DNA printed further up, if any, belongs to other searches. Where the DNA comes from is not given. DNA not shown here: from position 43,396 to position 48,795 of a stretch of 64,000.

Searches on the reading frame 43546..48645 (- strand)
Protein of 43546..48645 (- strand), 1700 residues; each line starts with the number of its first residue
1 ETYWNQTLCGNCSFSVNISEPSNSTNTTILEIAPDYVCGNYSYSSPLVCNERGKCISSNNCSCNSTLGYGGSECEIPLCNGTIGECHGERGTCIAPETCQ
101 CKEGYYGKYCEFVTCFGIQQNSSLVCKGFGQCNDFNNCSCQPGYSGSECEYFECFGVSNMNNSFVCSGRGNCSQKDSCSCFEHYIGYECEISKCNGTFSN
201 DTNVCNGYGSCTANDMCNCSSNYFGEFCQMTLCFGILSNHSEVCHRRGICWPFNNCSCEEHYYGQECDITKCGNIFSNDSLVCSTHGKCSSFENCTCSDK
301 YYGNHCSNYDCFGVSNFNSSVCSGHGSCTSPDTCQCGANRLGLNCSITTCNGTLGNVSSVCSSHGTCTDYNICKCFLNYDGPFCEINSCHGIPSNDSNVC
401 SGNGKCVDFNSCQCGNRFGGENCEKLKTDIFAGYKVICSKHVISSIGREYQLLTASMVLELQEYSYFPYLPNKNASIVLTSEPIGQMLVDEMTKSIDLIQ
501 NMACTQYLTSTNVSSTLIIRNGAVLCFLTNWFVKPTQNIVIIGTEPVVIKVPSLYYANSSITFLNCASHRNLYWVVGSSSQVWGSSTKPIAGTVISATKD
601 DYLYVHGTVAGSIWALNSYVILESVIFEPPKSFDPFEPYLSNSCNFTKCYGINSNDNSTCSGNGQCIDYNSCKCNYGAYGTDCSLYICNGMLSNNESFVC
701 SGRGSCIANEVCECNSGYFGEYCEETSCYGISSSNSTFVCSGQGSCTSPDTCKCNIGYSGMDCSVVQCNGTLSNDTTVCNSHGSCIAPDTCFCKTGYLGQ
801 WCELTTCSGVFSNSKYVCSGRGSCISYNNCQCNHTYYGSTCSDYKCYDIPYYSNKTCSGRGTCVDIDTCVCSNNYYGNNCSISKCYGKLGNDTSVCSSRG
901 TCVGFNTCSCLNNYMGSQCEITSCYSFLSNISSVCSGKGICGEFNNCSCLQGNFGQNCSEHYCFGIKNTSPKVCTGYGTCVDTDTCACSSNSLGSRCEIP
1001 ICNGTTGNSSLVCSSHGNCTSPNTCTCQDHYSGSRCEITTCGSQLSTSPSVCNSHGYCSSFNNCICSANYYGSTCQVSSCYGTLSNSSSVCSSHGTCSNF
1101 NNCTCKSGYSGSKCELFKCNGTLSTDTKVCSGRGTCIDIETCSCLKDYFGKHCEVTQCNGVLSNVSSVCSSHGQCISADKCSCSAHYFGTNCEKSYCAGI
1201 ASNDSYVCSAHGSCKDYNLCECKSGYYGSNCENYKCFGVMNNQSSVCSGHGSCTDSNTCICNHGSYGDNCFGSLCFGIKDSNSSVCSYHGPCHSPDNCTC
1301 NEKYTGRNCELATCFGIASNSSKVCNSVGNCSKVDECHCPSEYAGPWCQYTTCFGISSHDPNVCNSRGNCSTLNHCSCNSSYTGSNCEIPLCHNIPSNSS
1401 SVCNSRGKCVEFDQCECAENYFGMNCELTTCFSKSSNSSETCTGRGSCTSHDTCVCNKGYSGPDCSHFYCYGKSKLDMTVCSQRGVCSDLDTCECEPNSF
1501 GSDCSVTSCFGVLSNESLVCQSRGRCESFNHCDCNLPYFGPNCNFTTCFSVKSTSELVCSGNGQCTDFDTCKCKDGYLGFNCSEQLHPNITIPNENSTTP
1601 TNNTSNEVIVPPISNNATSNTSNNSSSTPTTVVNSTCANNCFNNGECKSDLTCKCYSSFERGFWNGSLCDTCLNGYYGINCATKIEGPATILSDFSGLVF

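Call 8: search_protein_families(library=pfam, proteins=[window:43546-48645:-], max_evalue=0.01)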
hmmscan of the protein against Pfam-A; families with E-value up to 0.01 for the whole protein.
window:43546-48645:- (1700 aa): 6 families
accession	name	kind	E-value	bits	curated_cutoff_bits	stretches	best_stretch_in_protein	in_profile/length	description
PF07974.19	EGF_2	-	6.8e-113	369.1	22.1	21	695-723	4-32/32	EGF-like domain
PF25024.1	EGF_TEN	-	7.9e-99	330.4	65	9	818-1086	3-230/234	Teneurin EGF domain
PF23106.1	EGF_Teneurin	-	7.1e-87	285.5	24.3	15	360-386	4-29/30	Teneurin-like EGF domain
PF21795.3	JAG1-like_EGF2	-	0.00023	21.6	27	2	1094-1115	2-23/25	Protein jagged-1-like, atypical EGF2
PF00008.33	EGF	-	0.00025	21.7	21.5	1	1127-1152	4-32/32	EGF-like domain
PF11999.13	Ice_binding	-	0.00068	19.8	28.7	1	557-623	140-203/208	Ice-binding-like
